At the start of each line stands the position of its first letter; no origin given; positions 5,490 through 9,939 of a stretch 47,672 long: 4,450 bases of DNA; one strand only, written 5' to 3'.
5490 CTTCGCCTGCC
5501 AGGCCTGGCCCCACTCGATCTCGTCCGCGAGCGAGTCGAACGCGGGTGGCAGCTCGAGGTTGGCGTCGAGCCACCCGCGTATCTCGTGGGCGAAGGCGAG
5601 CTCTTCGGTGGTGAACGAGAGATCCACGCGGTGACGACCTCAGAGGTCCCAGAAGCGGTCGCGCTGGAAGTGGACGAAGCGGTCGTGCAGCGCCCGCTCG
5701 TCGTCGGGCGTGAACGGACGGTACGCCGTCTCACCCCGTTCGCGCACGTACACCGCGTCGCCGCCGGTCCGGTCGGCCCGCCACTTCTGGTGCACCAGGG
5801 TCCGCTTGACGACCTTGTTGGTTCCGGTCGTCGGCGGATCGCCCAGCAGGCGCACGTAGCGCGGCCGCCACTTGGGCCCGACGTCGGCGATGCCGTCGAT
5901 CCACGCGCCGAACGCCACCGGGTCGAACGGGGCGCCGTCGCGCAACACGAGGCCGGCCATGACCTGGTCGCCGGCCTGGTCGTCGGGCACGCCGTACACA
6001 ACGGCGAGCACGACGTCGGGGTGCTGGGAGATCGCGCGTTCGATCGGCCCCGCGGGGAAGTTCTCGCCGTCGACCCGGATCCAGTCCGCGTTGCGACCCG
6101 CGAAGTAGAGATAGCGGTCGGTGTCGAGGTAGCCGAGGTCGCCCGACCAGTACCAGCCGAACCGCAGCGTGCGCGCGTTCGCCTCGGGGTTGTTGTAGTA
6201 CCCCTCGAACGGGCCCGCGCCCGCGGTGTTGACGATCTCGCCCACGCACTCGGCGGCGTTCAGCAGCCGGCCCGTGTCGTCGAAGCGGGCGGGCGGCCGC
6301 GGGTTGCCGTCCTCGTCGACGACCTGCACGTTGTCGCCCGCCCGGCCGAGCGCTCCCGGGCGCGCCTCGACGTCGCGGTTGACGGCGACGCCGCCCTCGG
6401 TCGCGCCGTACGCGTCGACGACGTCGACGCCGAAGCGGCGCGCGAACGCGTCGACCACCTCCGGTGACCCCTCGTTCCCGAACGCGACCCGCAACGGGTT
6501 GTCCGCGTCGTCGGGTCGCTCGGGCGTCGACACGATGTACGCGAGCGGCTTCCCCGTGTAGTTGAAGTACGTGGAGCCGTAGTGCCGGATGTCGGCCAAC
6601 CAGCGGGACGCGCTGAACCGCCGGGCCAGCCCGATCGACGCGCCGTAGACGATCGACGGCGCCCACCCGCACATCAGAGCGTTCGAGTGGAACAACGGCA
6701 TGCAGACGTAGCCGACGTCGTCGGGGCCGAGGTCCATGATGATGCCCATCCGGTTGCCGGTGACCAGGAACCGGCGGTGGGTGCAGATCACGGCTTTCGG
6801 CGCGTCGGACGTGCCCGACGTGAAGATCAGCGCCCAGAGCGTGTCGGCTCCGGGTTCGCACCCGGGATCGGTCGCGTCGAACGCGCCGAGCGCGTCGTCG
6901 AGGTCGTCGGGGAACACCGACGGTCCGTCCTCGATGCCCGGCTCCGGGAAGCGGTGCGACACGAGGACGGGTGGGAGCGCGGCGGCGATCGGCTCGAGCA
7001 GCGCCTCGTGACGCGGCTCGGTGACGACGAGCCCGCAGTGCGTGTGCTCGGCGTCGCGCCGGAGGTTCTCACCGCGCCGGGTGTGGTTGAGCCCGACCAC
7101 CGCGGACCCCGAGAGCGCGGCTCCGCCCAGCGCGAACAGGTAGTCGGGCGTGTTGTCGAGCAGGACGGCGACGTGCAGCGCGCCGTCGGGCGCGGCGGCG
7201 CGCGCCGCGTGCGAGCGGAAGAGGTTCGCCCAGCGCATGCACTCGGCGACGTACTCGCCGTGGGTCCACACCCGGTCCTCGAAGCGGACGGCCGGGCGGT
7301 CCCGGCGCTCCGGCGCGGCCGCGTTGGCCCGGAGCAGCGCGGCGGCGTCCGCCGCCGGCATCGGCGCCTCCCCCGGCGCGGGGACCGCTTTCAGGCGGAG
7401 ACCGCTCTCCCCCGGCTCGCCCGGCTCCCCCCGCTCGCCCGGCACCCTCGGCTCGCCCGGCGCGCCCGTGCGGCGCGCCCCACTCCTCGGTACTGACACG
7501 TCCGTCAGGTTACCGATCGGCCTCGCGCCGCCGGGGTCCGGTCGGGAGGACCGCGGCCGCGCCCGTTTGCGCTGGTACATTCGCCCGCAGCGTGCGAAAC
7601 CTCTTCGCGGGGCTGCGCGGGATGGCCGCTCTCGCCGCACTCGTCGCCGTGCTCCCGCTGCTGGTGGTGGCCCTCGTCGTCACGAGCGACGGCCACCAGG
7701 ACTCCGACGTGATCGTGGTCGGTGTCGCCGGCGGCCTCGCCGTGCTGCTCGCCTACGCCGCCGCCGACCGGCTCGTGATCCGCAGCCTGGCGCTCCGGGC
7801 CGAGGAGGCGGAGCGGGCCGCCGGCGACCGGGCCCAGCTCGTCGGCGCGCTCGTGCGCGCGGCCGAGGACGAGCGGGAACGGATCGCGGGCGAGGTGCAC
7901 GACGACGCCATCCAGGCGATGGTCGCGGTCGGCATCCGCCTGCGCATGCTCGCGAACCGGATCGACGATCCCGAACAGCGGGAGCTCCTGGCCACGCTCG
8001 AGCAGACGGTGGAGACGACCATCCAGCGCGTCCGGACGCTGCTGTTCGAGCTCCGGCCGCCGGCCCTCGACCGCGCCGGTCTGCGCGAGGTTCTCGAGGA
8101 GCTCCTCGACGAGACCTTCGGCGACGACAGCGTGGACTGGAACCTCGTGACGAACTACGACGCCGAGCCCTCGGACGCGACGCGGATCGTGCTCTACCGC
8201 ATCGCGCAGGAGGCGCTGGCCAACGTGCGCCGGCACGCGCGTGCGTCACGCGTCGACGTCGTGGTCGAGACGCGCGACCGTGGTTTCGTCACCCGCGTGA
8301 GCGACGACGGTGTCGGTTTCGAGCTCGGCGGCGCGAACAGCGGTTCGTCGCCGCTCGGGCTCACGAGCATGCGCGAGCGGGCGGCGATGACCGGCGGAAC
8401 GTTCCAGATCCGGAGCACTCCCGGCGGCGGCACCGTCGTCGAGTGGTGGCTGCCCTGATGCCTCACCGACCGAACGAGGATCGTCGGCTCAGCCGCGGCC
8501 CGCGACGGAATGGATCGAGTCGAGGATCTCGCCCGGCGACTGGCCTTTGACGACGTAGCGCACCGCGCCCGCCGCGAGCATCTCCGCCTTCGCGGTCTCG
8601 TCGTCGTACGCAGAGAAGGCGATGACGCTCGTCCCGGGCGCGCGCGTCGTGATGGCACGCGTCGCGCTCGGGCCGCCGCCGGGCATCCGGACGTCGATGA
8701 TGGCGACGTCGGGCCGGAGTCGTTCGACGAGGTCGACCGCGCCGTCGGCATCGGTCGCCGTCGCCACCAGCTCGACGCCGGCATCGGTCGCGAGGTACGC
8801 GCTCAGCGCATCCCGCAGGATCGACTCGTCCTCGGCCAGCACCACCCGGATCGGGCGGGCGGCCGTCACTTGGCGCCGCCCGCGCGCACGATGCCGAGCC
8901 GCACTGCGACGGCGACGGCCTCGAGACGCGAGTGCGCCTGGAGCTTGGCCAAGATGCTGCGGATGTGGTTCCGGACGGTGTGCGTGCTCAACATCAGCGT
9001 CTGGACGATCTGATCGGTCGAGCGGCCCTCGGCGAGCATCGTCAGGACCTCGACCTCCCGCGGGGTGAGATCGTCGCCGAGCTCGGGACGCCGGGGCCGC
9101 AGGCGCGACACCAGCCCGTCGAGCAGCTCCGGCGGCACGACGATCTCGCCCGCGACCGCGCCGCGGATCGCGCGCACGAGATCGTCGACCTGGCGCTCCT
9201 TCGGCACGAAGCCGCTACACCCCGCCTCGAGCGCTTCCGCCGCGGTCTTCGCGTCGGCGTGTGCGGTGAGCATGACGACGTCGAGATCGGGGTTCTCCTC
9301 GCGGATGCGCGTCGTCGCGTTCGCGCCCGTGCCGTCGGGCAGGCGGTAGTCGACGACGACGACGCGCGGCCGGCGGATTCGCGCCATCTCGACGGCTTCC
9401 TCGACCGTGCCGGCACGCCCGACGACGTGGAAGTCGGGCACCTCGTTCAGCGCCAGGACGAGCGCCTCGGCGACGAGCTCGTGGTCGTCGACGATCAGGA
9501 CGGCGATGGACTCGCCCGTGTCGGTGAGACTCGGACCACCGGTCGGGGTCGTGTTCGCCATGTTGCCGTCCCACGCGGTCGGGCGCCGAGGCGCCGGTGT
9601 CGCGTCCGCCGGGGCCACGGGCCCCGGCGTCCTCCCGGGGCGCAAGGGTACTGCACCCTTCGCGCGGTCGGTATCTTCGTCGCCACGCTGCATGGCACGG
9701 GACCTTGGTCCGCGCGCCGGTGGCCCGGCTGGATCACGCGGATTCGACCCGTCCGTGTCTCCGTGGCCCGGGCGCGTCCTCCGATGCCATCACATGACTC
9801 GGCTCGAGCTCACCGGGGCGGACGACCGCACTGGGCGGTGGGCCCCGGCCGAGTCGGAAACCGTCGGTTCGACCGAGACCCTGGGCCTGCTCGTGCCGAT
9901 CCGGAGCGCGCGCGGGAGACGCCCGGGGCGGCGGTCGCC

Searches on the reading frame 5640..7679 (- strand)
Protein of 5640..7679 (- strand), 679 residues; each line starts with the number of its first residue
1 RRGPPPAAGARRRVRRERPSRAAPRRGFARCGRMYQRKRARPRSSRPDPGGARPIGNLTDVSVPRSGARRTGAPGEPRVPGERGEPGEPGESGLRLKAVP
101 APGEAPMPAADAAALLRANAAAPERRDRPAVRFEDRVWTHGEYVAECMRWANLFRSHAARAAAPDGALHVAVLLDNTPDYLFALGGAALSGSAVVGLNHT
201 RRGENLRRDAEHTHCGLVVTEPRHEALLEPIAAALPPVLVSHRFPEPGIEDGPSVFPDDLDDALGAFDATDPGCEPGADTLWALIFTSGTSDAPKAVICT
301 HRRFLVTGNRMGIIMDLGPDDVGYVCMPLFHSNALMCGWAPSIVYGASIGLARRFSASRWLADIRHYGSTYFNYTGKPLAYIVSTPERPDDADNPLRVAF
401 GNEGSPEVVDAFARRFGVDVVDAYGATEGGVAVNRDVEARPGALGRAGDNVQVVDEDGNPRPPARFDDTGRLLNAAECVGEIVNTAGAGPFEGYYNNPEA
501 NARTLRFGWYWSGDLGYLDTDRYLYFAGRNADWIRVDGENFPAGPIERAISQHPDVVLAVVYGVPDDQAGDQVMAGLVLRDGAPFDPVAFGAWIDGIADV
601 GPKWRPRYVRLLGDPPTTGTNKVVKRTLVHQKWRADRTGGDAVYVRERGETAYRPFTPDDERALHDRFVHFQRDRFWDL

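Call 36: search_protein_families(library=pfam, proteins=[window:5640-7679:-], max_evalue=0.00001)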
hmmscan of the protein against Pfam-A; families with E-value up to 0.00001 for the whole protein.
window:5640-7679:- (679 aa): 2 families
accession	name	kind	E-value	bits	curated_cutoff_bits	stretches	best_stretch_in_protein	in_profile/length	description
PF00501.34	AMP-binding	-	3.2e-43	148.4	29.9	1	121-495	4-384/384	AMP-binding enzyme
PF13193.12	AMP-binding_C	-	4e-08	34.5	24.5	1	546-622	2-76/76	AMP-binding enzyme C-terminal domain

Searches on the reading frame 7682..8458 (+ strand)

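Call 36: search_protein_families(library=pfam, proteins=[window:7682-8458:+], max_evalue=0.00001)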
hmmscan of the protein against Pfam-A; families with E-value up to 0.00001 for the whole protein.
window:7682-8458:+ (258 aa): 2 families
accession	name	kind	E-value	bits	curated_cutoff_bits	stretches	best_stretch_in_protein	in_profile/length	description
PF07730.19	HisKA_3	-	9.8e-13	48.9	24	1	64-129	1-68/68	Histidine kinase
PF02518.31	HATPase_c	-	3.8e-12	47.1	26.4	1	170-258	5-108/111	Histidine kinase-, DNA gyrase B-, and HSP90-like ATPase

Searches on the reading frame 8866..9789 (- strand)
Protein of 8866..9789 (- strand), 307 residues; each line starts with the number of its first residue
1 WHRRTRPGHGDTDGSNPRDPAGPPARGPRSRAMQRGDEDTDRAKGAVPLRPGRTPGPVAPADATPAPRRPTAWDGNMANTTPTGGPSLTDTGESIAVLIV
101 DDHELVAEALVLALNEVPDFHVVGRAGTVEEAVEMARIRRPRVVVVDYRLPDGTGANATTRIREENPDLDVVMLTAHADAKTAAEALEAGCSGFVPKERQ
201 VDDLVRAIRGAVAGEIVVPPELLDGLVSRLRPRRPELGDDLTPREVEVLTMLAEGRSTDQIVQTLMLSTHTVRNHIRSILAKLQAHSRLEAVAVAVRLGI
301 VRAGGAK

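Call 36: search_protein_families(library=pfam, proteins=[window:8866-9789:-], max_evalue=0.00001)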
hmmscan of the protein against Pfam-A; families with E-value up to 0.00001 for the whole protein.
window:8866-9789:- (307 aa): 2 families
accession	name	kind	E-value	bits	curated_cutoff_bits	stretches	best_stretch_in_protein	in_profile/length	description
PF00072.30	Response_reg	-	5.1e-25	88.2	30.2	1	97-209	1-111/111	Response regulator receiver domain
PF00196.25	GerE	-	3e-17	62.4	23.5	1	240-295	2-57/57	Bacterial regulatory proteins, luxR family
